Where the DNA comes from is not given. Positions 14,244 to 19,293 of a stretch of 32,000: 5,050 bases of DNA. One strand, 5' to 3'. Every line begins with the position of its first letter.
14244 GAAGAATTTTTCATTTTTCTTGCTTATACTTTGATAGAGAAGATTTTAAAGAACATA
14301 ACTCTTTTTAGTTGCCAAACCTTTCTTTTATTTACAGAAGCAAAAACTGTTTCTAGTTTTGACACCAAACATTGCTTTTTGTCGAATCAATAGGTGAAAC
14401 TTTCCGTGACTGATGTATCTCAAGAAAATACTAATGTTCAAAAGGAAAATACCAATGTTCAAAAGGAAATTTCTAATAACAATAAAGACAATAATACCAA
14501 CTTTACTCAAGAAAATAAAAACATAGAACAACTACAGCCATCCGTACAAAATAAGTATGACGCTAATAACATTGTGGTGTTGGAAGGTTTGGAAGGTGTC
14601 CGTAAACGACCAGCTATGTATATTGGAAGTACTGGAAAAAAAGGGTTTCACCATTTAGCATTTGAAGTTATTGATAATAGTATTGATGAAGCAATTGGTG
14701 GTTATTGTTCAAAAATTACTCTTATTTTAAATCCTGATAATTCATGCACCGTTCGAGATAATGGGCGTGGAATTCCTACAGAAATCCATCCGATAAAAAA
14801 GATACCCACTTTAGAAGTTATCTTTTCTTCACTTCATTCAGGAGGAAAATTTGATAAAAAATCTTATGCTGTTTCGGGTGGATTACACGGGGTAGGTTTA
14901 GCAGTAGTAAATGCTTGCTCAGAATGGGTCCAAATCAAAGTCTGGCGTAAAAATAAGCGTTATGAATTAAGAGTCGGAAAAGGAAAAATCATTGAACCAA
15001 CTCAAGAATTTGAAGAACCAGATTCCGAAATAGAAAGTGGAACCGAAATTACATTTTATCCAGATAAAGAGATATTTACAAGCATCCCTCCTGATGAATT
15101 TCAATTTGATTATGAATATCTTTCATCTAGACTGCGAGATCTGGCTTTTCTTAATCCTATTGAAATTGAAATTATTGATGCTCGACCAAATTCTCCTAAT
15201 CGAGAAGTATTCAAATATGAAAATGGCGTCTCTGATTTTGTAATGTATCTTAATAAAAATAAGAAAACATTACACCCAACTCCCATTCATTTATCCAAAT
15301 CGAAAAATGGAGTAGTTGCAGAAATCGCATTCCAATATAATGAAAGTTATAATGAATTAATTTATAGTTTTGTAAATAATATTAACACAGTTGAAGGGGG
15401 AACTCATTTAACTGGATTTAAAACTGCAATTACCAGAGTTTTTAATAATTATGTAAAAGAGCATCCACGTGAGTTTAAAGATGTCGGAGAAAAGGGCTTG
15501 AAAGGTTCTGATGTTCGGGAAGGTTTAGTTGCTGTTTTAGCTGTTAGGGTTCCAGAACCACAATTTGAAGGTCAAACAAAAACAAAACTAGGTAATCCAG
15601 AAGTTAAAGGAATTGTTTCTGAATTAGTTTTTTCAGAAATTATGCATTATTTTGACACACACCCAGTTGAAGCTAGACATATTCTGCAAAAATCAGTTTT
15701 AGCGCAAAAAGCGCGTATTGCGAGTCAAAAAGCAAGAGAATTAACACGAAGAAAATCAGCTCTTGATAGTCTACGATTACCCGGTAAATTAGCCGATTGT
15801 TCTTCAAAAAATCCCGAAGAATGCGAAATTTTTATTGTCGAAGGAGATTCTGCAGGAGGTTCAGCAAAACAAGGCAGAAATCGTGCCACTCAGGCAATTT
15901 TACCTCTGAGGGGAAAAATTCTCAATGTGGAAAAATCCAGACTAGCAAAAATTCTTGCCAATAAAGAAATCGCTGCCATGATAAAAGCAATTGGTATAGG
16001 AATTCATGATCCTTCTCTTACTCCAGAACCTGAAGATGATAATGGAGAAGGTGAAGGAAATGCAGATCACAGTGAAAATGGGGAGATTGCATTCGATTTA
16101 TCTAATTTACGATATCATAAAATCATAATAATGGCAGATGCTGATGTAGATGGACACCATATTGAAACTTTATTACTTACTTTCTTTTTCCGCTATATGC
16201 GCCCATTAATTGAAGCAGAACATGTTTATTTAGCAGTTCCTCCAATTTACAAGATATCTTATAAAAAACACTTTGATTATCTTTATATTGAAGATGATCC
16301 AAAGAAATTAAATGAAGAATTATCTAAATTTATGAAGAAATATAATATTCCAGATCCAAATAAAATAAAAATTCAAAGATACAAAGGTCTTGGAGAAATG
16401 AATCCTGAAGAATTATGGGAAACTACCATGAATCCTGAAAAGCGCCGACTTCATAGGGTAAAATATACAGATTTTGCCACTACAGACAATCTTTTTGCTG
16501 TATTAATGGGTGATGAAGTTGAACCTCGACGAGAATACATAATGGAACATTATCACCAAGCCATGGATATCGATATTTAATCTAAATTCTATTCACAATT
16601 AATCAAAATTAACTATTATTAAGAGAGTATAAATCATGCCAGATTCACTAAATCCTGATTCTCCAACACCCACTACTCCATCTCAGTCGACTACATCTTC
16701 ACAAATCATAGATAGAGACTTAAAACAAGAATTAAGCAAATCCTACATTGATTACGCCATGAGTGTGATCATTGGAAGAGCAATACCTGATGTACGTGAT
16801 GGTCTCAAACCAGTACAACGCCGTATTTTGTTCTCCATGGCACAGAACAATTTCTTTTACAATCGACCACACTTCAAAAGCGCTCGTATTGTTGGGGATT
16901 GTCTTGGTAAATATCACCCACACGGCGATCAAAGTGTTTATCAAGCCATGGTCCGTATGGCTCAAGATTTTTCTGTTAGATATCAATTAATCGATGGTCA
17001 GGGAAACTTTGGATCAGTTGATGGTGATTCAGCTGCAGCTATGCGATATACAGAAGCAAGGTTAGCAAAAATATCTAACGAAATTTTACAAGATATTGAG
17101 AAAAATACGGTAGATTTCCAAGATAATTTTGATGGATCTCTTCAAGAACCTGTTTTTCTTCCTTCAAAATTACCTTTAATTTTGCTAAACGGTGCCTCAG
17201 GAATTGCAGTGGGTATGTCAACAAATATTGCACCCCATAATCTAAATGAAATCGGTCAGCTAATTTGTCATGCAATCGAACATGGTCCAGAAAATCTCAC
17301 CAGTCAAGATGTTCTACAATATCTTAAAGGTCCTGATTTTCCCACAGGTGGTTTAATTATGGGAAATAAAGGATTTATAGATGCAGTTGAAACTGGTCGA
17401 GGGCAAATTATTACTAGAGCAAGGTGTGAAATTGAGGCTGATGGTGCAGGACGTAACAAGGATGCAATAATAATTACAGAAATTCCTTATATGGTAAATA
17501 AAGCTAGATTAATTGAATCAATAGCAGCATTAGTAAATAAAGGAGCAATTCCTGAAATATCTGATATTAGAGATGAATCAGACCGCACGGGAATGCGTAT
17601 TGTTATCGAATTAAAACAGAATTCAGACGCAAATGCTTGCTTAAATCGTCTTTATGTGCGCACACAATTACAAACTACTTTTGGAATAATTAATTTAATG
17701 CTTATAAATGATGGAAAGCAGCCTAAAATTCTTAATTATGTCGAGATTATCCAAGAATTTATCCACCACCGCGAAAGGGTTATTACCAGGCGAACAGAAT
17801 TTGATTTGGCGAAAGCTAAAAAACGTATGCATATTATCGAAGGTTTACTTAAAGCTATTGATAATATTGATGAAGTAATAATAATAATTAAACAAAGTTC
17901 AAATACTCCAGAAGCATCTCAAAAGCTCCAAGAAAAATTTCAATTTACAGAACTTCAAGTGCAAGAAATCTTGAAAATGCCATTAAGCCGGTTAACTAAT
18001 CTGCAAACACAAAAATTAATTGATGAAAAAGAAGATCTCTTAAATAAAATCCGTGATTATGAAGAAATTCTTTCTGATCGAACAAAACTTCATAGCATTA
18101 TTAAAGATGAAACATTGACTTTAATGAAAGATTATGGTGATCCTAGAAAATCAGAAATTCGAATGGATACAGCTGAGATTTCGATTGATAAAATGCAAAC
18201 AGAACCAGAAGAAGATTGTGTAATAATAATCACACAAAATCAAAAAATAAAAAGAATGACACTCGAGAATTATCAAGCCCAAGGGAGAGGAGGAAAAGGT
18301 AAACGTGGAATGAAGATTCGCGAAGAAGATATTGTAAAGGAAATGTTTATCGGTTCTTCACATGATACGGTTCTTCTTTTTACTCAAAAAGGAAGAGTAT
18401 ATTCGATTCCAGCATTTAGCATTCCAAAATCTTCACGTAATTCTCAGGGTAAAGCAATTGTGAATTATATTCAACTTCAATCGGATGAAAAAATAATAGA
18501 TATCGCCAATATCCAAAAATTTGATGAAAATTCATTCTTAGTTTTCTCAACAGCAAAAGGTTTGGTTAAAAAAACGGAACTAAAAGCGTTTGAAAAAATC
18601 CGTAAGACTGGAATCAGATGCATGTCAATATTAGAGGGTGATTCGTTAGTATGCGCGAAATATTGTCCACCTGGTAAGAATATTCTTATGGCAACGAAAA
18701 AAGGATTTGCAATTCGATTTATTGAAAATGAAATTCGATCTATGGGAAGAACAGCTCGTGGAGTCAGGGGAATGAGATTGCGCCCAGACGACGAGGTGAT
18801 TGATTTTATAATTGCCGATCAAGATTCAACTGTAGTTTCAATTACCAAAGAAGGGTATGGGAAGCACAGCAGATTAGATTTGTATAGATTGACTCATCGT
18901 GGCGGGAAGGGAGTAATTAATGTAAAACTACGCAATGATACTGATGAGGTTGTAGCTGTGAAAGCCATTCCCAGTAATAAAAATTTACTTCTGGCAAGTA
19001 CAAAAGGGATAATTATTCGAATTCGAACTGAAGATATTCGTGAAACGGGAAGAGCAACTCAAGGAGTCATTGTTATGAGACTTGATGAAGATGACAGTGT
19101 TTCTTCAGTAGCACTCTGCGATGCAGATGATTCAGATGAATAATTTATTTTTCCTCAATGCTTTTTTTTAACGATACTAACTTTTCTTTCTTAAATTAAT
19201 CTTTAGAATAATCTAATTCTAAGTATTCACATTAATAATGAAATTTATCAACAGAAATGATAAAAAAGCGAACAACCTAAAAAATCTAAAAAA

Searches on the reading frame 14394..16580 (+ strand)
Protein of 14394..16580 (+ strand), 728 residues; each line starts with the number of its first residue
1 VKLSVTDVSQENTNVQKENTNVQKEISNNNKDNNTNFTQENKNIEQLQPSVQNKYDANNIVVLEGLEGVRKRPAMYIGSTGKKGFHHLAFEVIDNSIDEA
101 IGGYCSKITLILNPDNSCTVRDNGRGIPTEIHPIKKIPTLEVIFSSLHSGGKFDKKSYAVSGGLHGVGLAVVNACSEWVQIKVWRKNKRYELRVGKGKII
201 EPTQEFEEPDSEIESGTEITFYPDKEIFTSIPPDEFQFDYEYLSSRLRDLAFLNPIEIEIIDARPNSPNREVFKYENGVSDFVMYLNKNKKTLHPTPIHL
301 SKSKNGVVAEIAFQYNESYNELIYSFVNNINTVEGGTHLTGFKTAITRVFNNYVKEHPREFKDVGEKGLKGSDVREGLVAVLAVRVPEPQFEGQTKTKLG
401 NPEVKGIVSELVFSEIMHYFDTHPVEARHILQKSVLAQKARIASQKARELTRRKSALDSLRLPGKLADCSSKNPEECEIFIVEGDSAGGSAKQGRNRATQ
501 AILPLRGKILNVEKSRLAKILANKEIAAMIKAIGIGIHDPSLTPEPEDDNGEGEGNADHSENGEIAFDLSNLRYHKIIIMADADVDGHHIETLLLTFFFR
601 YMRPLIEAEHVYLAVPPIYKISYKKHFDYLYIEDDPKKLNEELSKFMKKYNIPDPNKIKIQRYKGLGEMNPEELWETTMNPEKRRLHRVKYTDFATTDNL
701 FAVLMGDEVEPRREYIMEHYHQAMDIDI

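Call 105: search_protein_families(library=pfam, proteins=[window:14394-16580:+], max_evalue=0.00001)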
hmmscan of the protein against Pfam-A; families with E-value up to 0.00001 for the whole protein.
window:14394-16580:+ (728 aa): 4 families
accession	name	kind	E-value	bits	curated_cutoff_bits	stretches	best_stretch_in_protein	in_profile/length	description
PF00204.31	DNA_gyraseB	-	2.7e-57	193.5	27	1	278-449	1-172/173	DNA gyrase B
PF00986.26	DNA_gyraseB_C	-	3e-29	101.4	29.8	1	656-717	2-63/63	DNA gyrase B subunit, carboxyl terminus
PF01751.28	Toprim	-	1.9e-16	60.4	23.1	1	478-612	1-92/96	Toprim domain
PF02518.31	HATPase_c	-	4.6e-16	59.7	26.4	1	83-225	4-109/111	Histidine kinase-, DNA gyrase B-, and HSP90-like ATPase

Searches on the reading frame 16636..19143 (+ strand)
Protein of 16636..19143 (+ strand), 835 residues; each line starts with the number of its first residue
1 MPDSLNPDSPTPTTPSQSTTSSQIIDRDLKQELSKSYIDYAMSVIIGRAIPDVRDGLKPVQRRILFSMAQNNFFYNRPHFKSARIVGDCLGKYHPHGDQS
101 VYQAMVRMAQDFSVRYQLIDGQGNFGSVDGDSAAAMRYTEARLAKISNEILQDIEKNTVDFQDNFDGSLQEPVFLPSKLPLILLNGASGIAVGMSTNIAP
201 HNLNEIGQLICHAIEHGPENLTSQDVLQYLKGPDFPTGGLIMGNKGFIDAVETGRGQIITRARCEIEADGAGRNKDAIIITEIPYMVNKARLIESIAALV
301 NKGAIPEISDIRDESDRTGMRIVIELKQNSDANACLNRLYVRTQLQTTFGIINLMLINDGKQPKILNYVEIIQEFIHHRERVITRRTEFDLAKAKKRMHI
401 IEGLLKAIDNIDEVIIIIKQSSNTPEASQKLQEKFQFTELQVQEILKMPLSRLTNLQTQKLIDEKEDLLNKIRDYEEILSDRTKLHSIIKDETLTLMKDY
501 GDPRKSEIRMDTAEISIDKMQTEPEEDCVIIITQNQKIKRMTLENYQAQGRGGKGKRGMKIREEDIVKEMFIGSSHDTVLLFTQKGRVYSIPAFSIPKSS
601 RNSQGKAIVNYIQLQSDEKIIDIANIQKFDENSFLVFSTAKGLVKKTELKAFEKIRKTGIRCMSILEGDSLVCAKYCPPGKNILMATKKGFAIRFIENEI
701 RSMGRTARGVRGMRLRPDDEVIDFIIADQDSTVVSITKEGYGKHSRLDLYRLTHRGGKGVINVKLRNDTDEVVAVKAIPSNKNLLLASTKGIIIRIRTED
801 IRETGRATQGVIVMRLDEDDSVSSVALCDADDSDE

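Call 105: search_protein_families(library=pfam, proteins=[window:16636-19143:+], max_evalue=0.00001)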
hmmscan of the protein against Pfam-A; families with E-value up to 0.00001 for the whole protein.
window:16636-19143:+ (835 aa): 3 families
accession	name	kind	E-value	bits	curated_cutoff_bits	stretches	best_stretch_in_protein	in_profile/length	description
PF00521.26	DNA_topoisoIV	-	3.7e-161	537.2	31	1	48-492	1-430/432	DNA gyrase/topoisomerase IV, subunit A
PF03989.18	DNA_gyraseA_C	-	3e-68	225.5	27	5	783-828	2-47/48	DNA gyrase C-terminal domain, beta-propeller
PF04762.18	Beta-prop_ELP1_1st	-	3.4e-06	26.6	26.8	0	590-689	45-140/359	ELP1 first N-terminal beta-propeller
